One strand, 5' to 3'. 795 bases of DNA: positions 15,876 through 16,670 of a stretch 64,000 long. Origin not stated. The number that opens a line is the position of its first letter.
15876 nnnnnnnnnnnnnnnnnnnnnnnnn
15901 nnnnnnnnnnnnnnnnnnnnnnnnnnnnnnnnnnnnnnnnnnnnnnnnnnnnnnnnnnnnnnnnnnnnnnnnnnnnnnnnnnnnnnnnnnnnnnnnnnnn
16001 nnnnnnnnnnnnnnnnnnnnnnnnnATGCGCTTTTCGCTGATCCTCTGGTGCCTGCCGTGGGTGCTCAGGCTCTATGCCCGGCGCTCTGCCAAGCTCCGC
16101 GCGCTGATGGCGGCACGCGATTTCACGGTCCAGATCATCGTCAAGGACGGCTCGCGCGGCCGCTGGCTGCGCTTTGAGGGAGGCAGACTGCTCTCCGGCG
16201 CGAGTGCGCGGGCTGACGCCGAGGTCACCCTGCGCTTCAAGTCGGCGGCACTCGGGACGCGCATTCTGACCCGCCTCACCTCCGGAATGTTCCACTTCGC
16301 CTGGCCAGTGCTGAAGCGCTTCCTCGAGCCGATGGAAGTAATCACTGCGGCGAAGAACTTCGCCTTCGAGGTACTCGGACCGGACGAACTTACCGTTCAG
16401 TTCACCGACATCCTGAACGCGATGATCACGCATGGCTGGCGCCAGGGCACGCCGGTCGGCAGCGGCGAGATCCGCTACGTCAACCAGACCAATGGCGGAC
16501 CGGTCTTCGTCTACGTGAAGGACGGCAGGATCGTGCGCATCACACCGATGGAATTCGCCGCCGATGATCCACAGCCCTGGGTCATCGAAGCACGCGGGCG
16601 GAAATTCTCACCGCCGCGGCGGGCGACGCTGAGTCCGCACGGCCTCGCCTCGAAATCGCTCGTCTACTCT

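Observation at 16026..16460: N-terminal hydrophobic helix plus SCP2-like lipid-binding domain fused to an AthL-like hydroxylase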

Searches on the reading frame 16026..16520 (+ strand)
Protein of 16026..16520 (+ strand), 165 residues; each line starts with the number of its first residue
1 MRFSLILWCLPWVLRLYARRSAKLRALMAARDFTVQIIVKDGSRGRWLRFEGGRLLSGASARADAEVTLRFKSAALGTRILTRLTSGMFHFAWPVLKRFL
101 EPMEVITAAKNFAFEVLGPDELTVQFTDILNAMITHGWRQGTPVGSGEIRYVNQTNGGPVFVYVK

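Call 3: search_protein_families(library=pfam, proteins=[window:16026-16460:+], max_evalue=1)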
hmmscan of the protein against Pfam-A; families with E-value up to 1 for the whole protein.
window:16026-16460:+ (145 aa): 1 family
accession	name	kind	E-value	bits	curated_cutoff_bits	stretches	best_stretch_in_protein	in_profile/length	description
PF02036.22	SCP2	-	0.038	14.8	21.3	1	21-78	10-67/101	SCP-2 sterol transfer family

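Call 4: search_protein_families(library=ncbifam, proteins=[window:16026-16460:+], max_evalue=1)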
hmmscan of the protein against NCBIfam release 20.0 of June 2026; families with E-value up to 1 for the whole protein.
window:16026-16460:+ (145 aa): 1 family
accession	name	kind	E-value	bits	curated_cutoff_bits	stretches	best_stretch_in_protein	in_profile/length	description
TIGR04461.1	endura_MppQ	equivalog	0.078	12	540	1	15-68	288-344/392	enduracididine biosynthesis enzyme MppQ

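Call 5: find_homologous_proteins(query=window:16026-16520:+, max_evalue=0.001)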
Query window:16026-16520:+ (165 aa): 13 proteins with E <= 0.001 among 139 candidates.
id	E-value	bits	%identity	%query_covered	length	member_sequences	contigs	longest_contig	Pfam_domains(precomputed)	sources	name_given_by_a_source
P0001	9.6e-60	219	63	100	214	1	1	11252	PF21423.3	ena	-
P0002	1.6e-59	218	62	100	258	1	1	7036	PF21423.3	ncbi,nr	ncbi:MAG: molybdopterin-dependent oxidoreductase, partial [Aestuariibacter sp.]|nr:molybdopterin-dep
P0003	3.6e-55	204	58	100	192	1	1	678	PF21423.3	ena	-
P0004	8.9e-53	197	56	100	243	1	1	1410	PF21423.3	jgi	-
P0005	6.1e-52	194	79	69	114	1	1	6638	-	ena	-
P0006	4.3e-51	191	62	87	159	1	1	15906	-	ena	-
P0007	5.7e-46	174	63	79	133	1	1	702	-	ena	-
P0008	2.7e-42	162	55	87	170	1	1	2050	-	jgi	jgi:hypothetical protein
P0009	1.1e-28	118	43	100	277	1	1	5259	PF21423.3,PF00384.28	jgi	-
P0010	1.3e-25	108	72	44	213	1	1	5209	PF21423.3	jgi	jgi:trimethylamine-N-oxide reductase (cytochrome c)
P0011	1.0e-22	99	42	99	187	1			PF21423.3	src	-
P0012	1.6e-12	66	32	100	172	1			PF21423.3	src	-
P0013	3.5e-12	65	34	86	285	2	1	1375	PF21423.3,PF00384.28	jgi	jgi:trimethylamine-N-oxide reductase (cytochrome c)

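Call 12: search_protein_families(library=pfam, alignment_id=A2, max_evalue=1)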
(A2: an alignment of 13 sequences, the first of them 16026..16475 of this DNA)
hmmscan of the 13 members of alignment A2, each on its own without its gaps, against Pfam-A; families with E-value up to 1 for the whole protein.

A. member 1, window:16026-16475:+ (150 aa): 1 family
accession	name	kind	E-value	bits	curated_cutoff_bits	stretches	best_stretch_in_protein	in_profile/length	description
PF02036.22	SCP2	-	0.042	14.6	21.3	1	21-78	10-67/101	SCP-2 sterol transfer family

B. families by the number of members that match (of 13 scanned): 4 families
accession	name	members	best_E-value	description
PF02036.22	SCP2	3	0.042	SCP-2 sterol transfer family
PF08102.16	Antimicrobial_7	2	0.029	Scorpion antimicrobial peptide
PF01554.23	MatE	1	0.06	MatE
PF00207.28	A2M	1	0.13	Alpha-2-macroglobulin family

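Call 13: search_solved_structures(query=A2, max_evalue=10, show_alignments=2)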
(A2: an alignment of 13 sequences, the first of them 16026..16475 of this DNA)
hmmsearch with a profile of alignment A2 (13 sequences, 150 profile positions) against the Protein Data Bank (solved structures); distinct sequences matched with E-value up to 10: 0.

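Call 20: predict_structure(alignment_id=A2)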
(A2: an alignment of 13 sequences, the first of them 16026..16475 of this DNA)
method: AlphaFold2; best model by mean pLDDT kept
length: 150 residues; sequences in the alignment: 13
mean_pLDDT: 73.7   pTM: 0.69
mean pLDDT of the five models: 73.7, 73.6, 70.6, 63.6, 61.6
residues with pLDDT >= 90: 31; 70-90: 67; 50-70: 18; < 50: 34
segments of 3 or more residues with pLDDT < 50: 85-109, 140-143, 147-150
pLDDT, mean of each block of 10 residues (from residue 1): 84 87 90 93 91 91 88 77 50 37 46 75 84 66 47
secondary structure, 60 per line:
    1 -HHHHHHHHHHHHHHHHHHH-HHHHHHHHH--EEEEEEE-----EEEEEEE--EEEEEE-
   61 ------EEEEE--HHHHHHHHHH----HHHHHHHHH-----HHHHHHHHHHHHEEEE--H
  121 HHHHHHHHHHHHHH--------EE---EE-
elements in order: H2-20 H22-30 E33-39 E45-51 E54-59 E67-71 H74-83 H88-96 H102-113 E114-117 H120-134

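Call 21: search_protein_representatives(alignment_id=A2)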
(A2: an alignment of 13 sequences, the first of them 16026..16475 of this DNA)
Query: 13 sequences, 150 profile positions. Proteins with E-value up to 0.001 (for the whole library): 672; up to 1e-10: 311; up to 1e-30: 25. The best 150 are listed.
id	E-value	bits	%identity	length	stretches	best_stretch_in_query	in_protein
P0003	8.7e-67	239.7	-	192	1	1-150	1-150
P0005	5.0e-53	195.0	-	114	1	1-114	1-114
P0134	1.6e-42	160.9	-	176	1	2-150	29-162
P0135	7.8e-42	158.7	-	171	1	1-149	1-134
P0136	9.8e-38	145.4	-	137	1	2-149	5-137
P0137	1.6e-37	144.7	-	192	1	2-150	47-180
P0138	3.0e-37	143.8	-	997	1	1-150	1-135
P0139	5.3e-37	143.0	-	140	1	2-150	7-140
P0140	9.4e-36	138.9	-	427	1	3-150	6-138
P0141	9.2e-35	135.7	-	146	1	3-136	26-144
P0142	2.6e-34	134.3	-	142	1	13-139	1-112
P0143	2.7e-34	134.2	-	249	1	3-150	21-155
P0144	1.4e-33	131.9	-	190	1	17-150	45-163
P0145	2.2e-33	131.3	-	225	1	3-150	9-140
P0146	2.2e-33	131.3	-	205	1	1-150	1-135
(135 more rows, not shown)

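Call 24: fold_search(model_id=the predicted structure, library=pdb)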
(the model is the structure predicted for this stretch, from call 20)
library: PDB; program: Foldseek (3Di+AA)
matches with E <= 10: 785; with E <= 0.001: 19
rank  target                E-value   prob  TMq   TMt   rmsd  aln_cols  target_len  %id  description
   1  2cg2                  4.9e-05  1.00  0.43  0.12   4.4       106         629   12  Crystal structure of SdsA1, an alkylsulfatase from Pseudomonas aeruginosa, in complex with sulfate (released 2006-04-26)
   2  2cfu                  4.9e-05  1.00  0.43  0.12   4.4       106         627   13  Crystal structure of SdsA1, an alkylsulfatase from Pseudomonas aeruginosa, in complex with 1-decane-sulfonic-acid. (released 2006-04-26)
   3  4axh_A                5.2e-05  1.00  0.45  0.12   4.2       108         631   15  Structure and mechanism of the first inverting alkylsulfatase specific for secondary alkylsulfatases (released 2012-12-05)
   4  4av7_B                5.5e-05  1.00  0.40  0.11   4.8       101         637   17  Structure determination of the double mutant S233Y F250G from the sec- alkyl sulfatase PisA1 (released 2012-12-05)
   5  2yhe_B                5.5e-05  1.00  0.42  0.11   5.5       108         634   14  Structure determination of the stereoselective inverting sec- alkylsulfatase Pisa1 from Pseudomonas sp. (released 2012-05-16)
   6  4axh_B                6.2e-05  1.00  0.45  0.12   4.2       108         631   15  Structure and mechanism of the first inverting alkylsulfatase specific for secondary alkylsulfatases (released 2012-12-05)
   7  4av7_A                6.6e-05  1.00  0.43  0.12   4.8       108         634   17  Structure determination of the double mutant S233Y F250G from the sec- alkyl sulfatase PisA1 (released 2012-12-05)
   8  2yhe_A                9.7e-05  1.00  0.42  0.11   5.5       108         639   14  Structure determination of the stereoselective inverting sec- alkylsulfatase Pisa1 from Pseudomonas sp. (released 2012-05-16)
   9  2cfz                  1.2e-04  1.00  0.43  0.12   4.4       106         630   13  Crystal structure of SdsA1, an alkylsulfatase from Pseudomonas aeruginosa, in complex with 1-dodecanol (released 2006-04-26)
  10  6h6p_D                1.9e-04  1.00  0.54  0.66   4.6       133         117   17  UbiJ-SCP2 Ubiquinone synthesis protein (released 2019-02-13)
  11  6h6o_B                2.2e-04  1.00  0.53  0.66   4.4       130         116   16  UbiJ-SCP2 Ubiquinone synthesis protein (released 2019-02-13)
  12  6h6o_A                2.2e-04  1.00  0.51  0.61   4.6       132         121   14  UbiJ-SCP2 Ubiquinone synthesis protein (released 2019-02-13)
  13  4pdx_A                2.2e-04  1.00  0.42  0.12   4.5       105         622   10  Crystal structure of Escherchia coli uncharacterized protein YjcS (released 2015-04-29)
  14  6h6n_B                3.4e-04  1.00  0.42  0.51   4.5       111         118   15  UbiJ-SCP2 Ubiquinone synthesis protein (released 2019-02-13)
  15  6h6p_A                3.8e-04  1.00  0.43  0.54   4.7       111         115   14  UbiJ-SCP2 Ubiquinone synthesis protein (released 2019-02-13)
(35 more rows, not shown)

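Call 34: search_protein_families(library=pfam, alignment_id=A3, max_evalue=1)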
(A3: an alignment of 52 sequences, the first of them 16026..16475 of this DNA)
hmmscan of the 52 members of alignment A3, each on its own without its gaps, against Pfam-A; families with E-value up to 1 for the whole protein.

A. member 1, window:16026-16475:+ (150 aa): 1 family
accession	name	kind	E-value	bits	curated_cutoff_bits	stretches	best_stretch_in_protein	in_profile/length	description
PF02036.22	SCP2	-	0.042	14.6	21.3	1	21-78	10-67/101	SCP-2 sterol transfer family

B. families by the number of members that match (of 52 scanned): 22 families
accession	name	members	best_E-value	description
PF02036.22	SCP2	7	0.0024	SCP-2 sterol transfer family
PF00133.28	tRNA-synt_1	2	0.0013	tRNA synthetases class I (I, L, M and V)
PF21906.2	NrtR_WHD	2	0.015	NrtR DNA-binding winged helix domain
PF18521.6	TAD2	2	0.021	Transactivation domain 2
PF14864.11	Alkyl_sulf_C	1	0.0014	Alkyl sulfatase C-terminal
PF21196.3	PcrA_UvrD_tudor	1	0.0029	PcrA/UvrD tudor domain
PF25223.1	DUF7841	1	0.01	Domain of unknown function (DUF7841)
PF04253.20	TFR_dimer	1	0.012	Transferrin receptor-like dimerisation domain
PF05416.18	Peptidase_C37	1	0.015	Southampton virus-type processing peptidase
PF03525.20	Meiotic_rec114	1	0.021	Meiotic recombination protein Rec7 N-terminal domain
PF16482.11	Staufen_C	1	0.038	Staufen C-terminal domain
PF08102.16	Antimicrobial_7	1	0.041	Scorpion antimicrobial peptide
PF17510.7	GP44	1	0.079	Gene product 44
PF22759.1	E217_GP41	1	0.092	Baseplate hub gp41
PF07013.16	DUF1314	1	0.11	Protein of unknown function (DUF1314)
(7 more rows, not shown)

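Call 35: search_solved_structures(query=A3, max_evalue=10, show_alignments=3)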
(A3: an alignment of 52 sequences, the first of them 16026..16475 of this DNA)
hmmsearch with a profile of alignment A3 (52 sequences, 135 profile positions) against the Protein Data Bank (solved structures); distinct sequences matched with E-value up to 10: 0.

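Call 37: find_related_loci(query=A2, collection=genome_contigs, flank=8000)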
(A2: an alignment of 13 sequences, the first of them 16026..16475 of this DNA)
Query A2 (150 aa) in genome_contigs; peptide patterns used: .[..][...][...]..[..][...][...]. (x = any residue, [..] = any of these).
114 stretches matched a pattern; 44 encode a relative of the query (tblastn E <= 1e-3); 44 distinct loci.
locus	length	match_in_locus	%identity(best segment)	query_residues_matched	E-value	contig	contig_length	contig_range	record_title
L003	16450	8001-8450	83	1-150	1e-82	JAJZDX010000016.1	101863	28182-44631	MAG: Proteobacteria bacterium isolate JA6.bin23 NODE_156_length_101863_cov_27.278309, whole genome shotgun sequence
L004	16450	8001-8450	83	1-150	3e-82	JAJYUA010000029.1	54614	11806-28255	MAG: Proteobacteria bacterium isolate DX2.bin59 NODE_527_length_54614_cov_6.714262, whole genome shotgun sequence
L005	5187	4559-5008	78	1-150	2e-79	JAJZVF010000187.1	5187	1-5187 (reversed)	MAG: Proteobacteria bacterium isolate SKS5.bin110 NODE_31274_length_5187_cov_9.382806, whole genome shotgun sequence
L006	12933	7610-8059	77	1-150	4e-76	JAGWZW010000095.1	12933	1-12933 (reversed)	MAG: Alphaproteobacteria bacterium isolate REEB62 contig-150_6123, whole genome shotgun sequence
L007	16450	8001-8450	60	1-150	1e-57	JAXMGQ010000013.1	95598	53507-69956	MAG: Steroidobacteraceae bacterium isolate STL-PRO117 C4.126.fa-13, whole genome shotgun sequence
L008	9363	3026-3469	55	3-150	1e-50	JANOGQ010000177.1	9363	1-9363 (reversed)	MAG: Lysobacterales bacterium isolate SOY_64_metabat_135 SOY_64_k141_3019271, whole genome shotgun sequence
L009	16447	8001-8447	55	1-150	3e-48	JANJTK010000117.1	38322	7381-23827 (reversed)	MAG: Burkholderiaceae bacterium isolate RX1_metabat.bin.57 RX1_k141_201709, whole genome shotgun sequence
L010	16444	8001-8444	56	3-150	2e-46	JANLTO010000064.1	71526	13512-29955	MAG: Lysobacterales bacterium isolate OTE_25_metabat_167 OTE_25_k141_48219, whole genome shotgun sequence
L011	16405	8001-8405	37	1-150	1e-22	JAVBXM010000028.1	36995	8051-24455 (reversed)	MAG: Phaeospirillum sp. isolate GS7 753, whole genome shotgun sequence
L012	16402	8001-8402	38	2-150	1e-22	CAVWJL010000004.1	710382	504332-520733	MAG: uncultured Alphaproteobacteria bacterium isolate MFD02242.bin.2.31 genome assembly, contig: contig_19289, whole gen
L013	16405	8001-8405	39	1-150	2e-21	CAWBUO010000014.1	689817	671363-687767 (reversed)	MAG: uncultured Alphaproteobacteria bacterium isolate MFD05502.bin.1.7 genome assembly, contig: contig_6907, whole genom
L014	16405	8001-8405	35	1-150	4e-21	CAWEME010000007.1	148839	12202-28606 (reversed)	MAG: uncultured Alphaproteobacteria bacterium isolate MFD03044.bin.1.109 genome assembly, contig: contig_18854, whole ge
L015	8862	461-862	36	2-150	6e-21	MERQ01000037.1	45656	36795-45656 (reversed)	MAG: Betaproteobacteria bacterium RIFCSPLOWO2_12_FULL_68_20 rifcsplowo2_12_scaffold_2294, whole genome shotgun sequence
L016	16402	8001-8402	33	2-150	9e-20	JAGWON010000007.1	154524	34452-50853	MAG: Alphaproteobacteria bacterium isolate REEB257 contig-150_81, whole genome shotgun sequence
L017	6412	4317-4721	31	1-150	1e-18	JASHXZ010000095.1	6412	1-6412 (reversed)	MAG: Xanthobacteraceae bacterium isolate JOPF270 JOPF_A14C_contig_4504, whole genome shotgun sequence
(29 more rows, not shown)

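Call 39: predict_structure(alignment_id=A3)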
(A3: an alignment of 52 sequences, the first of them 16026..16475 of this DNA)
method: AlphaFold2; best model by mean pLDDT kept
length: 150 residues; sequences in the alignment: 52
mean_pLDDT: 86.5   pTM: 0.77
mean pLDDT of the five models: 86.5, 85.6, 84.8, 84.7, 82.8
residues with pLDDT >= 90: 91; 70-90: 31; 50-70: 28; < 50: 0
segments of 3 or more residues with pLDDT < 50: none
pLDDT, mean of each block of 10 residues (from residue 1): 93 93 96 97 95 96 95 91 73 66 66 88 95 80 74
secondary structure, 60 per line:
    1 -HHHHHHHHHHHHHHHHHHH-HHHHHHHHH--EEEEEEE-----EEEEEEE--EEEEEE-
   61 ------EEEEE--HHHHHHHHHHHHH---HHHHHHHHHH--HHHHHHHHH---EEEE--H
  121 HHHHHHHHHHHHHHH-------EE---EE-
elements in order: H2-20 H22-30 E33-39 E45-51 E54-59 E67-71 H74-86 H90-99 H102-110 E114-117 H120-135

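Call 44: fold_search(model_id=the predicted structure, library=pdb)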
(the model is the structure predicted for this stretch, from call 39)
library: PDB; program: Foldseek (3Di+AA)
matches with E <= 10: 743; with E <= 0.001: 18
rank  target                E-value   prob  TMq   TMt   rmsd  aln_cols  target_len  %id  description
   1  2yhe_B                5.9e-05  1.00  0.42  0.12   4.5       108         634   15  Structure determination of the stereoselective inverting sec- alkylsulfatase Pisa1 from Pseudomonas sp. (released 2012-05-16)
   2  2yhe_A                6.3e-05  1.00  0.42  0.12   4.4       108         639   15  Structure determination of the stereoselective inverting sec- alkylsulfatase Pisa1 from Pseudomonas sp. (released 2012-05-16)
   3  4av7_B                9.3e-05  1.00  0.39  0.11   4.2       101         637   16  Structure determination of the double mutant S233Y F250G from the sec- alkyl sulfatase PisA1 (released 2012-12-05)
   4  6h6o_A                1.0e-04  1.00  0.43  0.51   4.0       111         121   14  UbiJ-SCP2 Ubiquinone synthesis protein (released 2019-02-13)
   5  4av7_A                1.1e-04  1.00  0.43  0.12   4.2       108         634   15  Structure determination of the double mutant S233Y F250G from the sec- alkyl sulfatase PisA1 (released 2012-12-05)
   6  4axh_B                1.6e-04  1.00  0.43  0.12   4.2       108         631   15  Structure and mechanism of the first inverting alkylsulfatase specific for secondary alkylsulfatases (released 2012-12-05)
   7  6h6p_A                2.0e-04  1.00  0.44  0.55   3.9       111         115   14  UbiJ-SCP2 Ubiquinone synthesis protein (released 2019-02-13)
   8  4axh_A                2.0e-04  1.00  0.43  0.12   4.2       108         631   15  Structure and mechanism of the first inverting alkylsulfatase specific for secondary alkylsulfatases (released 2012-12-05)
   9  6h6o_B                2.6e-04  1.00  0.53  0.65   3.9       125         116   14  UbiJ-SCP2 Ubiquinone synthesis protein (released 2019-02-13)
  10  6h6n_B                2.6e-04  1.00  0.41  0.50   4.3       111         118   13  UbiJ-SCP2 Ubiquinone synthesis protein (released 2019-02-13)
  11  6h6p_D                2.8e-04  1.00  0.47  0.58   3.8       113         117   15  UbiJ-SCP2 Ubiquinone synthesis protein (released 2019-02-13)
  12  6h6p_C                3.1e-04  1.00  0.43  0.53   4.0       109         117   14  UbiJ-SCP2 Ubiquinone synthesis protein (released 2019-02-13)
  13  2cg2                  3.3e-04  1.00  0.43  0.12   4.6       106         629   12  Crystal structure of SdsA1, an alkylsulfatase from Pseudomonas aeruginosa, in complex with sulfate (released 2006-04-26)
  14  2cfu                  3.5e-04  1.00  0.43  0.12   4.5       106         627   12  Crystal structure of SdsA1, an alkylsulfatase from Pseudomonas aeruginosa, in complex with 1-decane-sulfonic-acid. (released 2006-04-26)
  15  2cfz                  3.5e-04  1.00  0.43  0.12   4.5       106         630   12  Crystal structure of SdsA1, an alkylsulfatase from Pseudomonas aeruginosa, in complex with 1-dodecanol (released 2006-04-26)
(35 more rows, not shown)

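Call 90: search_protein_families(library=ncbifam, alignment_id=A3, max_evalue=1)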
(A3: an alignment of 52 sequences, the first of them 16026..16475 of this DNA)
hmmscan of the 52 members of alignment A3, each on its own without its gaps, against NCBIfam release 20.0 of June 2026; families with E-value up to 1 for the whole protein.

A. member 1, window:16026-16475:+ (150 aa): 1 family
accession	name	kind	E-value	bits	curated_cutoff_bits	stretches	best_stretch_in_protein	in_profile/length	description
TIGR04461.1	endura_MppQ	equivalog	0.075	12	540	1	15-68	288-344/392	enduracididine biosynthesis enzyme MppQ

B. families by the number of members that match (of 52 scanned): 12 families
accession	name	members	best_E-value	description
NF047765.1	LIC_13387_fam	2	0.041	LIC_13387 family protein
NF051469.1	fosA13_fam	1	0.0074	FosA13 family fosfomycin resistance glutathione transferase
NF002012.0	PRK00819.1-1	1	0.01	RNA 2'-phosphotransferase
TIGR03463.1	osq_cycl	1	0.05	2,3-oxidosqualene cyclase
TIGR03077.1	not_gcvH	1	0.07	glycine cleavage protein H-like protein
TIGR04461.1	endura_MppQ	1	0.075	enduracididine biosynthesis enzyme MppQ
NF008498.0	PRK11408.1-5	1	0.08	hypothetical protein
NF005687.0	PRK07487.1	1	0.13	amidase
NF047681.1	LIC10775_fam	1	0.14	LIC10775 family protein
NF004412.0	PRK05759.1-3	1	0.14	F0F1 ATP synthase subunit B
NF002221.0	PRK01115.1-4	1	0.19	DNA polymerase sliding clamp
TIGR04144.1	archaeo_VPXXXP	1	0.21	archaeosortase B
